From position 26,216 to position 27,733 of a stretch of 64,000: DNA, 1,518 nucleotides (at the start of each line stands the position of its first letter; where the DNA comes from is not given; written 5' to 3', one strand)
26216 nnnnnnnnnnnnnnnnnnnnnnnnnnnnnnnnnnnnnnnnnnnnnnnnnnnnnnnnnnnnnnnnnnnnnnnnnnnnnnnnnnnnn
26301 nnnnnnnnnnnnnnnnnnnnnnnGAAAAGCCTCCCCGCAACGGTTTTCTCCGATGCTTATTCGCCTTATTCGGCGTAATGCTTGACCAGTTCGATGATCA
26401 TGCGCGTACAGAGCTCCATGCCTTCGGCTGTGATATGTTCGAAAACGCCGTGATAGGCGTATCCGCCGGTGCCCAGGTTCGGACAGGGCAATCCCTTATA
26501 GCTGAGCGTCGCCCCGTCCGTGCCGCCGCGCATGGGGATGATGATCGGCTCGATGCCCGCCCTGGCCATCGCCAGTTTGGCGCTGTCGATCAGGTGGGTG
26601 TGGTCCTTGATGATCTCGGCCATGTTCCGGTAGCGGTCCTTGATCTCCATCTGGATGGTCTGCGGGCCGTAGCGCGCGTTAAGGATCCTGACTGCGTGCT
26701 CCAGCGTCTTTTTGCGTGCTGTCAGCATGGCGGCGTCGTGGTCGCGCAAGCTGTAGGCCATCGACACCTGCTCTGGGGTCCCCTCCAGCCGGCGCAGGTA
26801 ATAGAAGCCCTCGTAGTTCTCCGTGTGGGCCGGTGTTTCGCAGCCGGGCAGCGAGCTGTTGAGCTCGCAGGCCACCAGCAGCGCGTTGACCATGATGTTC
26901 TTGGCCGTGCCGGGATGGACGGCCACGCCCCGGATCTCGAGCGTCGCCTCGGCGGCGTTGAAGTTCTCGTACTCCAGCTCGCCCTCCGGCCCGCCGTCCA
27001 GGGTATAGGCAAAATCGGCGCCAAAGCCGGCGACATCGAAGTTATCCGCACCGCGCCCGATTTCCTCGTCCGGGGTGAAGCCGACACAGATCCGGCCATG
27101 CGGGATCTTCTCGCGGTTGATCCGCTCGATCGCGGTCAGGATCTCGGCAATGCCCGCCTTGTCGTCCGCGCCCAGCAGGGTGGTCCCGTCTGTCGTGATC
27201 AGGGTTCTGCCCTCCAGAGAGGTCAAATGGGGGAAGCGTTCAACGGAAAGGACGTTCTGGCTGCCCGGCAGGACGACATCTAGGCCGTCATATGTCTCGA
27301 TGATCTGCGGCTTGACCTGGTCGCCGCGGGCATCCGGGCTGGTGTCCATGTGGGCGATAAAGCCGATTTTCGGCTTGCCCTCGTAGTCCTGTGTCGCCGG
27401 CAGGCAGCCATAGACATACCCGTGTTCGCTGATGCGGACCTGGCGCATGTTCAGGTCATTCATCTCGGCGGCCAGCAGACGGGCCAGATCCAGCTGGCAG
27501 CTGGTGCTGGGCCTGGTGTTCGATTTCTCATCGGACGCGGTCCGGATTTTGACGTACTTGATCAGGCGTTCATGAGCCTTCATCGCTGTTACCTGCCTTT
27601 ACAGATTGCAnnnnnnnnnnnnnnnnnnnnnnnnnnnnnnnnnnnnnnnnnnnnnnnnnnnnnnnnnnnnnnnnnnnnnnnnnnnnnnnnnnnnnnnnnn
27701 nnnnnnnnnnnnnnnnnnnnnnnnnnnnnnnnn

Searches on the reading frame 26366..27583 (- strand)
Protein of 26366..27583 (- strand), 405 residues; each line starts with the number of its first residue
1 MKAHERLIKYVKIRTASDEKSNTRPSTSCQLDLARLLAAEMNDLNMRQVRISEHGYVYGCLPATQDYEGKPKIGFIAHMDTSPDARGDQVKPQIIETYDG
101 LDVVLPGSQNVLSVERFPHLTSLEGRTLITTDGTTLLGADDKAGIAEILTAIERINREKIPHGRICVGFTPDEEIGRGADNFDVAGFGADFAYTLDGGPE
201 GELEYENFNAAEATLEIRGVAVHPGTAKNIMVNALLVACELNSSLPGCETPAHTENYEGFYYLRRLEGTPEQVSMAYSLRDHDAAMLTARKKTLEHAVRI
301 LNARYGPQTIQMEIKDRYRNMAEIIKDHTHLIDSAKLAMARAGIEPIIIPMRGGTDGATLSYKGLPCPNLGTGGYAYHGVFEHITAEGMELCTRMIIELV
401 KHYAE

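Call 80: search_protein_families(library=pfam, proteins=[window:26366-27583:-], max_evalue=0.00001)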
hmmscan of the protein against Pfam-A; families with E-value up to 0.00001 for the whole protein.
window:26366-27583:- (405 aa): 3 families
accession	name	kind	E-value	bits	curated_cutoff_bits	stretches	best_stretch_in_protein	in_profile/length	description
PF01546.33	Peptidase_M20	-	1.1e-12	48.7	24.6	1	139-401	34-205/206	Peptidase family M20/M25/M40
PF07687.19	M20_dimer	-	4e-10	40.1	21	1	205-300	1-101/107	Peptidase dimerisation domain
PF05343.19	Peptidase_M42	-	4.7e-07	29.6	23.2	0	139-202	133-195/292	M42 glutamyl aminopeptidase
